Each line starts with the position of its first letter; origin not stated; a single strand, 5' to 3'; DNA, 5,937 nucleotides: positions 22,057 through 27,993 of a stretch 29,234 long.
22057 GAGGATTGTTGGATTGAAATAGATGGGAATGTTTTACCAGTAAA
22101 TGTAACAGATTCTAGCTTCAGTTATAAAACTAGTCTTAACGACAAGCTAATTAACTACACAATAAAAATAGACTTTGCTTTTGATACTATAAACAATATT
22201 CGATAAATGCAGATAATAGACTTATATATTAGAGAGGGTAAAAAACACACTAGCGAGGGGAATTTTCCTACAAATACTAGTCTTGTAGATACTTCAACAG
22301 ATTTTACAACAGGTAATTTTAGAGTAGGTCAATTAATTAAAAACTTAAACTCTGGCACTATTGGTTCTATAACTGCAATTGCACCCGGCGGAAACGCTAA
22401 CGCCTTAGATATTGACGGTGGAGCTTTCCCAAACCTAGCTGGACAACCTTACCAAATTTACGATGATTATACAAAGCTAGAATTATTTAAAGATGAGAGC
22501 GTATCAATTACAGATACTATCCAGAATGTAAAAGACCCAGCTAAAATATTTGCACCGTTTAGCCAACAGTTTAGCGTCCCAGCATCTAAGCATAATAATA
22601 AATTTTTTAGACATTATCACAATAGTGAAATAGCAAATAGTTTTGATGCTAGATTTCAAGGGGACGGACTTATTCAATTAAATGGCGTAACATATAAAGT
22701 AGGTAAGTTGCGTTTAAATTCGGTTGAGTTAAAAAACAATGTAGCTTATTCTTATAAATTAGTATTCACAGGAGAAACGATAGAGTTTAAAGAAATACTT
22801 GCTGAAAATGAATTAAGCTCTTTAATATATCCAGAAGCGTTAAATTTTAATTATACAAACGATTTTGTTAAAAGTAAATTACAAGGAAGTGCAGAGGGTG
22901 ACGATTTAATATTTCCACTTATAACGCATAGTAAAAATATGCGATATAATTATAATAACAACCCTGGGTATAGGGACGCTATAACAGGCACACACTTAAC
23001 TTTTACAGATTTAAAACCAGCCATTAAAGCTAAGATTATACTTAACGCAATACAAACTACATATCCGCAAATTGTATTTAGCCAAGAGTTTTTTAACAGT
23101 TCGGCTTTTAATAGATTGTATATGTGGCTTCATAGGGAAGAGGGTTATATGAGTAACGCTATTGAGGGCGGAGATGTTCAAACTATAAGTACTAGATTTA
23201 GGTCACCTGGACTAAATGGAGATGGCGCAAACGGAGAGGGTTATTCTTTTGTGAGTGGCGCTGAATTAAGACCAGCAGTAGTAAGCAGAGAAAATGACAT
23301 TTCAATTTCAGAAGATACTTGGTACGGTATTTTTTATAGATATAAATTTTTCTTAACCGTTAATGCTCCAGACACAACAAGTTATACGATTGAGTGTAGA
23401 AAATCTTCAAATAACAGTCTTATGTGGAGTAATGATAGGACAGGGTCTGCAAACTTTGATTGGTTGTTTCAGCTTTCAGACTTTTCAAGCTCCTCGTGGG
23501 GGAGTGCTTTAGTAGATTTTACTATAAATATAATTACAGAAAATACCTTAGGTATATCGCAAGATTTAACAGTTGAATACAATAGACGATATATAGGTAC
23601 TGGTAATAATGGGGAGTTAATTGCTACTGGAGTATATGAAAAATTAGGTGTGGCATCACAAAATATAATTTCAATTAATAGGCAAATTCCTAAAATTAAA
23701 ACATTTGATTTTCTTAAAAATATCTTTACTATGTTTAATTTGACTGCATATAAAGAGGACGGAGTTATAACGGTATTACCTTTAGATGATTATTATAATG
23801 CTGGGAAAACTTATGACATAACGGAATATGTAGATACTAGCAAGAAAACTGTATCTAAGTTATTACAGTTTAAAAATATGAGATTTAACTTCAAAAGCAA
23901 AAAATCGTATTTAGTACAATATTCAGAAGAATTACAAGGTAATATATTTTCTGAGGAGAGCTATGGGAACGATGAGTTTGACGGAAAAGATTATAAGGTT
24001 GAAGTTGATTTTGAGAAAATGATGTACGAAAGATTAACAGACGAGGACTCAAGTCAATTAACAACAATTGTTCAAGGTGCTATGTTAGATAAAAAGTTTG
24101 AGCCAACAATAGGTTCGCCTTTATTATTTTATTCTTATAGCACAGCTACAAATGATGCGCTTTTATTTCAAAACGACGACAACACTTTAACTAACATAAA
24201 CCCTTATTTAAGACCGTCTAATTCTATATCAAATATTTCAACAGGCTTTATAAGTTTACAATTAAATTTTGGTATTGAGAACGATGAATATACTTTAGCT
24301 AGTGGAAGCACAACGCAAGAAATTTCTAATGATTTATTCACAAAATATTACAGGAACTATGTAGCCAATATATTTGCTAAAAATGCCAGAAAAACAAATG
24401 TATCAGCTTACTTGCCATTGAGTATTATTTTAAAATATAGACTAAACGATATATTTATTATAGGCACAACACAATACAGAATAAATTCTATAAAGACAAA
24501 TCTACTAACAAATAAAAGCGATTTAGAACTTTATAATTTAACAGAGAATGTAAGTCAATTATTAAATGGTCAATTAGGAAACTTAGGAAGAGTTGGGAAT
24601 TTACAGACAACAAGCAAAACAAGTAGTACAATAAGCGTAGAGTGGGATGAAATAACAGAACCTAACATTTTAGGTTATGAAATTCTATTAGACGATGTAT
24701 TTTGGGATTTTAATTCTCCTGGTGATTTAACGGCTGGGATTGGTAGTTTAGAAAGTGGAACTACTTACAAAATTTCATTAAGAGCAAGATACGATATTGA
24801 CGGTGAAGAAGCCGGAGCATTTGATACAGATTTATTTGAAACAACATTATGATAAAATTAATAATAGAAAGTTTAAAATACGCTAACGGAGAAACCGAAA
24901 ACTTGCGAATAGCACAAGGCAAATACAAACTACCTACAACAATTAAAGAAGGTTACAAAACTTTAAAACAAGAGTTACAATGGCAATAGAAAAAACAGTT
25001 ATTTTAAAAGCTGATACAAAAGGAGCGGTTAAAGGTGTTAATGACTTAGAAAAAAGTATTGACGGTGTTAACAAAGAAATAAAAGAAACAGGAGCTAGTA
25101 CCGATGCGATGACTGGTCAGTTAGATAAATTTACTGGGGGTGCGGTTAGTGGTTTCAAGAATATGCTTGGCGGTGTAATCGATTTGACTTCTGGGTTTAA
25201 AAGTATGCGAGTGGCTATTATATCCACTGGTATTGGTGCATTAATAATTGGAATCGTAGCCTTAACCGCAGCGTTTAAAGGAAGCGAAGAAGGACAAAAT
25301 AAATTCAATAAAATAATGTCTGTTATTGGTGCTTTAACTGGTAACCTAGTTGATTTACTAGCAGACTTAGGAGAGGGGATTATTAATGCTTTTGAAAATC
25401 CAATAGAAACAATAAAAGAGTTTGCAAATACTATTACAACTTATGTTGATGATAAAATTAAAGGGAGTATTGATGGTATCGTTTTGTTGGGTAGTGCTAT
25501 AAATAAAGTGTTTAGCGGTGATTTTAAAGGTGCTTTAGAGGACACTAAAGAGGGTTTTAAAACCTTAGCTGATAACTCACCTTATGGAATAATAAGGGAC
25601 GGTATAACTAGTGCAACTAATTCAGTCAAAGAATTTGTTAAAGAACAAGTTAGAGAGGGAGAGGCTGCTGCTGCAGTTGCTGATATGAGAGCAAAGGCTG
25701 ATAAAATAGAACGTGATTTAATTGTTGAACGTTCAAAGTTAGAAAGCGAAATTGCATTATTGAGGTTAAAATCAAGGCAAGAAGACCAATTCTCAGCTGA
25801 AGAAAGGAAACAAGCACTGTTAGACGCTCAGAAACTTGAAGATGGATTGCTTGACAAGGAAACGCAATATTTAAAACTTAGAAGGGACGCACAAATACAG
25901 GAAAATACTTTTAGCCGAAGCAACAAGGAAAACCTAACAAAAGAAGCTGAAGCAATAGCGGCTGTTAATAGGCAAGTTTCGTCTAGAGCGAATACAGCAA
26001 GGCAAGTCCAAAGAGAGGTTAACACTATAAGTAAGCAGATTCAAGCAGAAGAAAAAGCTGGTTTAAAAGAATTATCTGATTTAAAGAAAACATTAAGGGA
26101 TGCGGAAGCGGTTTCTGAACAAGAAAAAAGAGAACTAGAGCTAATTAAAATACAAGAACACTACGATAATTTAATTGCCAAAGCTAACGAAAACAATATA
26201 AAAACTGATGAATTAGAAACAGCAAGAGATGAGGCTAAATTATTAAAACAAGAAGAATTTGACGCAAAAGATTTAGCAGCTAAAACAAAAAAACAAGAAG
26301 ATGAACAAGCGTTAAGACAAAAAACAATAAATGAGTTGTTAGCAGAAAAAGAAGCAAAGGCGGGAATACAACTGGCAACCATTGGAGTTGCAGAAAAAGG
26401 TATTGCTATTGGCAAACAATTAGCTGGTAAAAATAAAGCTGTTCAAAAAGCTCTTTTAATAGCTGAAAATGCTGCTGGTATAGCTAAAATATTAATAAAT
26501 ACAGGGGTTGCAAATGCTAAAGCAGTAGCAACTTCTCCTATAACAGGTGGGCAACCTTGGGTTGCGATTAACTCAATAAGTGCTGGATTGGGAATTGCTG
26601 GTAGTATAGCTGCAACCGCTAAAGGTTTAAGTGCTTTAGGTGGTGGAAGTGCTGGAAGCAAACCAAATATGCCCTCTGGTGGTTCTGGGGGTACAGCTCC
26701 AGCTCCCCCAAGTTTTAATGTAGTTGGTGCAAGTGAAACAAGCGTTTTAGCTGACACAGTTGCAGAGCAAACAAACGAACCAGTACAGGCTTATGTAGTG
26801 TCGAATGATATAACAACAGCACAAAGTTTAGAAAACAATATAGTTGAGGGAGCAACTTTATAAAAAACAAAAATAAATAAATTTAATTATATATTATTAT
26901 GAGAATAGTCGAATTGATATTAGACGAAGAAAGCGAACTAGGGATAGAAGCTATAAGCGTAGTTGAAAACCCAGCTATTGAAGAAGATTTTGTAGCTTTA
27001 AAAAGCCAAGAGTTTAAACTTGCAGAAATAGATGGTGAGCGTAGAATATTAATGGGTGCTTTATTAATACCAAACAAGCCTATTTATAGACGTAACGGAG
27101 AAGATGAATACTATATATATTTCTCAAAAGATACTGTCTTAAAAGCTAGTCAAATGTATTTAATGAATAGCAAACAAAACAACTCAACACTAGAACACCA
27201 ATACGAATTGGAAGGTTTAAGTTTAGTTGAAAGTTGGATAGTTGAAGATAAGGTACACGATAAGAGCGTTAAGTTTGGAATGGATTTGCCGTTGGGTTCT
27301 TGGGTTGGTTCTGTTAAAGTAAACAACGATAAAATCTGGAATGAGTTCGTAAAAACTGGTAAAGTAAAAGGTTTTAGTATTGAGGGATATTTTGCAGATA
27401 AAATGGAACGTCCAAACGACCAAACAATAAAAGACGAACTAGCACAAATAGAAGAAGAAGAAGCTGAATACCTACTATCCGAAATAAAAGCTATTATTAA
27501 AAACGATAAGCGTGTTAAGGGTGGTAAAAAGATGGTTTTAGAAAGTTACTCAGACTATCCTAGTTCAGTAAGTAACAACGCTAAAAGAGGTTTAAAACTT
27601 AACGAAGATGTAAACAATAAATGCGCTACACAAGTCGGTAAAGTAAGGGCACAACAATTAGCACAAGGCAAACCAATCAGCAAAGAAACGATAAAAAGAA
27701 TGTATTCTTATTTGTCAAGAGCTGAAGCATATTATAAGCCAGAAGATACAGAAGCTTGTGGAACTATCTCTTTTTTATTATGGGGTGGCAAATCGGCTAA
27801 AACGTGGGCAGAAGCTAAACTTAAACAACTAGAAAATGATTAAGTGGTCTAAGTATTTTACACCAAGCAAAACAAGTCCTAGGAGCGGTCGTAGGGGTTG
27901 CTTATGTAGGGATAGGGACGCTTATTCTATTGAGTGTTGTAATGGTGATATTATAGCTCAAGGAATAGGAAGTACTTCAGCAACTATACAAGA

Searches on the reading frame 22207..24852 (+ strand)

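Call 8: search_protein_families(library=phrogs, proteins=[window:22207-24852:+], max_evalue=0.001)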
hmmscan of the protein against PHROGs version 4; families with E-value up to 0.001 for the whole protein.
window:22207-24852:+ (881 aa): 1 family
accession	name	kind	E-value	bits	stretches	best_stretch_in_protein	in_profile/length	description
phrog_38559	-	unknown function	6e-61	207.7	2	87-308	12-236/754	-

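Call 9: search_protein_families(library=pfam, proteins=[window:22207-24852:+], max_evalue=0.01)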
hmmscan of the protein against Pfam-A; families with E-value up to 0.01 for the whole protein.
window:22207-24852:+ (881 aa): 1 family
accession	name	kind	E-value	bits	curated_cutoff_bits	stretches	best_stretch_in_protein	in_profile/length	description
PF00041.27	fn3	-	7.2e-05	23.4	25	1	796-864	3-72/84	Fibronectin type III domain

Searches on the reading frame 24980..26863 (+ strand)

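Call 8: search_protein_families(library=phrogs, proteins=[window:24980-26863:+], max_evalue=0.001)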
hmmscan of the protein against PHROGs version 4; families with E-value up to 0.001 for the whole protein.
window:24980-26863:+ (627 aa): 3 families
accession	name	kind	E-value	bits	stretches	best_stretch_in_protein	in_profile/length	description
phrog_32985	-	unknown function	6.4e-71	240.7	1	1-463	1-460/686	-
phrog_5448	-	tail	2e-06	26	1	14-222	1407-1617/3103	tail length tape measure protein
phrog_1538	-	tail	0.00037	20.3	1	7-178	10-184/811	tail length tape measure protein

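Call 9: search_protein_families(library=pfam, proteins=[window:24980-26863:+], max_evalue=0.01)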
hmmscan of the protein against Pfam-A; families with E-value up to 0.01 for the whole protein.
window:24980-26863:+ (627 aa): 0 families

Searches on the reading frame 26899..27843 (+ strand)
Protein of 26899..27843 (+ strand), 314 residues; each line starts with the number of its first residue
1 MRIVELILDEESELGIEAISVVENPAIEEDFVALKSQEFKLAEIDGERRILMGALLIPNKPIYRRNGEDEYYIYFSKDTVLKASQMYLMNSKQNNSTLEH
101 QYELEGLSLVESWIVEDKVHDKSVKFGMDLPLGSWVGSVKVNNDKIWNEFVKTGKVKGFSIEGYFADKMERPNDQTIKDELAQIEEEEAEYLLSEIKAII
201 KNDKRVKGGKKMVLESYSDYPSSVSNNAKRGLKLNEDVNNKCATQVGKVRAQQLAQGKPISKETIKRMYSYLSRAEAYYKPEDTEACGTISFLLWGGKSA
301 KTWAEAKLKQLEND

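Call 8: search_protein_families(library=phrogs, proteins=[window:26899-27843:+], max_evalue=0.001)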
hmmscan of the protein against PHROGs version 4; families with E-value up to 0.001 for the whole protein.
window:26899-27843:+ (314 aa): 5 families
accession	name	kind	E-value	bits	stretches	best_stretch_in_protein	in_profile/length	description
phrog_24921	-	unknown function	3.5e-48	165.5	1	2-167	2-172/349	-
phrog_1530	-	other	1.4e-13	51.9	1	29-190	228-373/379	DNA methyltransferase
phrog_34096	-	head and packaging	3.4e-09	37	1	37-179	122-249/412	head maturation protease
phrog_15223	-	other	1.7e-08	35.7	1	41-175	6-124/199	protease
phrog_2859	-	unknown function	5.1e-08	32.3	1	221-310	166-263/740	-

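Call 9: search_protein_families(library=pfam, proteins=[window:26899-27843:+], max_evalue=0.01)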
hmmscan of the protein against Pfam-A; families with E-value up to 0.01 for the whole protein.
window:26899-27843:+ (314 aa): 1 family
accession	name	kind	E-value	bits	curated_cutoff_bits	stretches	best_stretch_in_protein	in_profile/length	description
PF14550.11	Peptidase_S78_2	-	4.6e-14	52.9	24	1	42-164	6-121/126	Putative phage serine protease XkdF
